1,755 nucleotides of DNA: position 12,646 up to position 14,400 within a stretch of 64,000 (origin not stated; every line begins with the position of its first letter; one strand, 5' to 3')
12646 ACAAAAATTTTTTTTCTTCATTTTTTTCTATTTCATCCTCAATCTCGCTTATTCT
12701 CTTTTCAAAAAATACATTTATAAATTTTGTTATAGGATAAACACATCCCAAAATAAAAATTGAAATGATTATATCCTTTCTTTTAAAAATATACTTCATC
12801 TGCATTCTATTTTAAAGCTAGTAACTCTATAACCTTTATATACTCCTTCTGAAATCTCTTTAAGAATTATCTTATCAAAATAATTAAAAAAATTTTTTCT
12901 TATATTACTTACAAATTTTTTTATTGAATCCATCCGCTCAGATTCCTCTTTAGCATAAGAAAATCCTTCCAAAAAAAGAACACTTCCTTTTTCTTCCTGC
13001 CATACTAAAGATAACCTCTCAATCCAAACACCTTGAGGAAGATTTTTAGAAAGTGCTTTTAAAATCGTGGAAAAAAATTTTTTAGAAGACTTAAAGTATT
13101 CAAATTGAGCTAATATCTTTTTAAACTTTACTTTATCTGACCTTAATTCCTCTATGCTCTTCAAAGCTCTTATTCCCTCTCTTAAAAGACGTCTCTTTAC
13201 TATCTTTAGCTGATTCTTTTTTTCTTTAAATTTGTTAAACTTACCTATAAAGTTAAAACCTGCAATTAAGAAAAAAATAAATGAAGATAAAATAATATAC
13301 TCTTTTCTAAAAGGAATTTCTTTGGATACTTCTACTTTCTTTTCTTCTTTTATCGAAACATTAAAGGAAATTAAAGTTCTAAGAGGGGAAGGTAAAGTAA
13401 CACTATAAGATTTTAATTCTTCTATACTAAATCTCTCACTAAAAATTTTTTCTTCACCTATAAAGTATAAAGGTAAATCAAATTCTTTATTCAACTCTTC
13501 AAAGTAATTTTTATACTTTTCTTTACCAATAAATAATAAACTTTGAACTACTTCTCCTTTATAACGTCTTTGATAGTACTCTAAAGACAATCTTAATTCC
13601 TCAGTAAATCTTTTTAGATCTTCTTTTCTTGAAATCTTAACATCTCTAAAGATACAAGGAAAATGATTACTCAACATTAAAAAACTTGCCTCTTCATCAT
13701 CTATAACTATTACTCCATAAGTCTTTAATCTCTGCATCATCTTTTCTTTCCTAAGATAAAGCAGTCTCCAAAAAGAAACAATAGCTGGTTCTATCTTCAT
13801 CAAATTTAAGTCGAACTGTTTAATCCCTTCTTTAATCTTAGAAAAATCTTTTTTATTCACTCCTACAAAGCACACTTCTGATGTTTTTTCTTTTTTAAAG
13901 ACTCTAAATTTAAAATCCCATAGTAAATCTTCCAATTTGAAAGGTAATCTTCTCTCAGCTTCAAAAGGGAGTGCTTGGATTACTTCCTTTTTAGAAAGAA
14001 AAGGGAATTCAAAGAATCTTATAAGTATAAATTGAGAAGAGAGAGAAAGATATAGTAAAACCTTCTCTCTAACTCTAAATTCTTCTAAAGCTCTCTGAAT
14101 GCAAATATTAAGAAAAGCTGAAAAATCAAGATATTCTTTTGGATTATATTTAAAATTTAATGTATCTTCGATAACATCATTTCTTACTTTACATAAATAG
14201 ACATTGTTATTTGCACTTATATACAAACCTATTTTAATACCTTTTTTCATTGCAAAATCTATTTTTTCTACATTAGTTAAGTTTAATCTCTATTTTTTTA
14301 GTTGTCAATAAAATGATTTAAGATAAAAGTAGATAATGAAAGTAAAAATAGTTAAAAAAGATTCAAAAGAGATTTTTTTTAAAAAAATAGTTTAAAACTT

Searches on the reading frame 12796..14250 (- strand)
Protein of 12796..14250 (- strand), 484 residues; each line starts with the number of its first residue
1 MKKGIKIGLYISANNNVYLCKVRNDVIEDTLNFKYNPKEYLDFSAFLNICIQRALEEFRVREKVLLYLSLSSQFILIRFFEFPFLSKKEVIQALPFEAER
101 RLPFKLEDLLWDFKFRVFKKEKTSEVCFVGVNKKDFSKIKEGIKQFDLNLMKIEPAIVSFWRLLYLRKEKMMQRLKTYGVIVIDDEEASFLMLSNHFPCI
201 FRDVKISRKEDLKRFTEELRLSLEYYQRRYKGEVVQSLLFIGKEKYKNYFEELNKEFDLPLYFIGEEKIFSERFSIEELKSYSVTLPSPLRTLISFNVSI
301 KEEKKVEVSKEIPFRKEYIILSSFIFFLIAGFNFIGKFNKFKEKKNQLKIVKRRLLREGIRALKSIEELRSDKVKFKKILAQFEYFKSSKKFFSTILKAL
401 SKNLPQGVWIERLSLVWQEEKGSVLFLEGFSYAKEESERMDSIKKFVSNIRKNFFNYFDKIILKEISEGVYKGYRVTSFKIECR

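Call 84: search_protein_families(library=pfam, proteins=[window:12796-14250:-], max_evalue=0.0001)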
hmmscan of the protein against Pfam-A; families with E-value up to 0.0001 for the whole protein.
window:12796-14250:- (484 aa): 1 family
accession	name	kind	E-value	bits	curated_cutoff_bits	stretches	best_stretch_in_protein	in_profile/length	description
PF05137.18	PilN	-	4.4e-07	30.3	22.8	1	396-484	2-77/78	Fimbrial assembly protein (PilN)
